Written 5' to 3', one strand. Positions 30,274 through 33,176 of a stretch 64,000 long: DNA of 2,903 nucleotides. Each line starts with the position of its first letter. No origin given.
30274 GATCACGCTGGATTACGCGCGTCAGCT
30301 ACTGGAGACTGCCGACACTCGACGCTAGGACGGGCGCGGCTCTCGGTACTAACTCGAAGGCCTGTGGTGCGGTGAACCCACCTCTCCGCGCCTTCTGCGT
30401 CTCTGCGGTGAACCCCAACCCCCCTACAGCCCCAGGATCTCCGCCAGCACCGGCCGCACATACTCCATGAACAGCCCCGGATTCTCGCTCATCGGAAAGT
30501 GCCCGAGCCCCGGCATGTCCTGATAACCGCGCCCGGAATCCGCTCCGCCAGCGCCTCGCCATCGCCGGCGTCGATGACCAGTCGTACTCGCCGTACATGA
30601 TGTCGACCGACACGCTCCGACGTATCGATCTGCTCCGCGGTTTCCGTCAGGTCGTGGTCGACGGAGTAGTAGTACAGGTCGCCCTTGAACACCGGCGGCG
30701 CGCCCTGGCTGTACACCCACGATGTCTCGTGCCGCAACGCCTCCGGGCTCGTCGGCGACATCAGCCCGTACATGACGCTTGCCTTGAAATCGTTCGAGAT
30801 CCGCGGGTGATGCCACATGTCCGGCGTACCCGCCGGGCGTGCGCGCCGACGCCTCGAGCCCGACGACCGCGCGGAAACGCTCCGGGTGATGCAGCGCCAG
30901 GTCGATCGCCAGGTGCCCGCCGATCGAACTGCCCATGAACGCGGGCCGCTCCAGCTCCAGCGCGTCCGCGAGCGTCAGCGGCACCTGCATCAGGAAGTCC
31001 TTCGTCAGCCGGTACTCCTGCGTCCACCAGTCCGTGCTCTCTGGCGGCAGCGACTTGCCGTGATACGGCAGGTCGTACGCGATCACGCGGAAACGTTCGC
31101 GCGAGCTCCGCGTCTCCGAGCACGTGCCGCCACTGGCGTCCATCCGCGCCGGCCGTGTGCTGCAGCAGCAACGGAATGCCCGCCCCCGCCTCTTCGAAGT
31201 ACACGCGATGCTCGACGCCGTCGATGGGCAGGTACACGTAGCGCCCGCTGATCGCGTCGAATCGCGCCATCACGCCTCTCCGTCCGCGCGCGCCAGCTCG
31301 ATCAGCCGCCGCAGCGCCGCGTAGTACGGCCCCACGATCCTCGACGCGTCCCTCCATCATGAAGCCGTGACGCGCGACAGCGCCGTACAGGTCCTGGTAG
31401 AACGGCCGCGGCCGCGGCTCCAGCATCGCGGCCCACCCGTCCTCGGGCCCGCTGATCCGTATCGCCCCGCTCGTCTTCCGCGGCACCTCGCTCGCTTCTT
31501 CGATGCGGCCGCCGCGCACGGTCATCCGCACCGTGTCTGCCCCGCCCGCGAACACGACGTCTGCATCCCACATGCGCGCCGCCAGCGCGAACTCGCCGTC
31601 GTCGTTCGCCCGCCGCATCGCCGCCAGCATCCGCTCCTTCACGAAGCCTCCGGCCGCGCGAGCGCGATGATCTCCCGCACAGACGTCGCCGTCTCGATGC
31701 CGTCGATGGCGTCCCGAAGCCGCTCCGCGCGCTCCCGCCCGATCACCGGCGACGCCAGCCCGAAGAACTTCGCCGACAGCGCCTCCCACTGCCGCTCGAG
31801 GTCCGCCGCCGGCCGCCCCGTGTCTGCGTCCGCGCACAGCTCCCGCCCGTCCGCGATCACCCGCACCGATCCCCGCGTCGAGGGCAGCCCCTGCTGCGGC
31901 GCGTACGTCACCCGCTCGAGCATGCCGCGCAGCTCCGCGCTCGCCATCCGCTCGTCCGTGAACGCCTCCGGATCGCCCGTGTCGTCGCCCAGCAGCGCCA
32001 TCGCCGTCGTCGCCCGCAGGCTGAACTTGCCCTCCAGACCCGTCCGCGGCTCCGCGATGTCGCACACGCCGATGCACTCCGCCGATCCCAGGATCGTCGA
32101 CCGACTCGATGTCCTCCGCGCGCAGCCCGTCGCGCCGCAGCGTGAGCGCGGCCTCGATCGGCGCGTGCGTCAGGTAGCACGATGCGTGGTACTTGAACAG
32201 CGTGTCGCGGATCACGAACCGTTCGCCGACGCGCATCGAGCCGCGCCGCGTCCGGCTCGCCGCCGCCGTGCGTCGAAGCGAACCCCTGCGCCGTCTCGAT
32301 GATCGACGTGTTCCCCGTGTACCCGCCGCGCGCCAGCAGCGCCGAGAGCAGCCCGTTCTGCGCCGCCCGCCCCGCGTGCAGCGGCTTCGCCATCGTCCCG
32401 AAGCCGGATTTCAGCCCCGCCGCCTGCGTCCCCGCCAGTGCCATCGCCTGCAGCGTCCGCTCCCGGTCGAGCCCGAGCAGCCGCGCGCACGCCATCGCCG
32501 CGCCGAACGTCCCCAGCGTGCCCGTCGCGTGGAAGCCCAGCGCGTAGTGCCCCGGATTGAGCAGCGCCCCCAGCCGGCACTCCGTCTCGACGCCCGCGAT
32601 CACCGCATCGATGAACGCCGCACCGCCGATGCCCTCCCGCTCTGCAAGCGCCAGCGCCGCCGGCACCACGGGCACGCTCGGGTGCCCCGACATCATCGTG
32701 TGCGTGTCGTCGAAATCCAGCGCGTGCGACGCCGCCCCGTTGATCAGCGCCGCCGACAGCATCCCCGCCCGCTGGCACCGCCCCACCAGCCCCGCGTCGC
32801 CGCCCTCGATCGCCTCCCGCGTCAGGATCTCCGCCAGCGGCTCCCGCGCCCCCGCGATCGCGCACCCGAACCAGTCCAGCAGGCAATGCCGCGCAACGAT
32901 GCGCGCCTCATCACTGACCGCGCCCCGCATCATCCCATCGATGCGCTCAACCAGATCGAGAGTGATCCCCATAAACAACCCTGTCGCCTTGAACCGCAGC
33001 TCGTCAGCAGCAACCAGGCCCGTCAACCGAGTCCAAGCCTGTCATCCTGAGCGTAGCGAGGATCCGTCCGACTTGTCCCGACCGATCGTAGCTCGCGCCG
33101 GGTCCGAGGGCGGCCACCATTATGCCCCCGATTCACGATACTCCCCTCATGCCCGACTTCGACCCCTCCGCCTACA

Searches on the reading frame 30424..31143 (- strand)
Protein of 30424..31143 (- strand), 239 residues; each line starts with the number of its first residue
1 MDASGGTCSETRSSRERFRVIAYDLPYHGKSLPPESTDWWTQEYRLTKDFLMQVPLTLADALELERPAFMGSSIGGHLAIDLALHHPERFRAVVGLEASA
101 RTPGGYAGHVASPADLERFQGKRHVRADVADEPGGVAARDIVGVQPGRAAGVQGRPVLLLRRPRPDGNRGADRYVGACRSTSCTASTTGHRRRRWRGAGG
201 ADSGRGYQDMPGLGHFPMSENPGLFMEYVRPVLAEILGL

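Call 70: search_protein_families(library=pfam, max_evalue=0.0001, proteins=[window:30424-31143:-])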
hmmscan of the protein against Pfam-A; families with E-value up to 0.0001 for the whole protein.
window:30424-31143:- (239 aa): 3 families
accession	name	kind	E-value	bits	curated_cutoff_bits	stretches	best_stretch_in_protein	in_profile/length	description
PF00561.26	Abhydrolase_1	-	3.6e-11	43.6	25.8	1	15-101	25-103/245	alpha/beta hydrolase fold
PF12697.13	Abhydrolase_6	-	5e-08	34.3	26.3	1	14-225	24-214/217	Alpha/beta hydrolase family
PF00756.26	Esterase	-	9.8e-05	22.7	22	0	39-93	89-143/251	Putative esterase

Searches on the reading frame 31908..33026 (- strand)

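Call 70: search_protein_families(library=pfam, max_evalue=0.0001, proteins=[window:31908-33026:-])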
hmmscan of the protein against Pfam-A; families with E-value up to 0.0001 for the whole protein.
window:31908-33026:- (372 aa): 1 family
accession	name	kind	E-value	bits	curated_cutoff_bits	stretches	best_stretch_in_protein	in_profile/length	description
PF03972.19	MmgE_PrpD_N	-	3.4e-61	207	32.1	1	34-257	12-239/244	MmgE/PrpD N-terminal domain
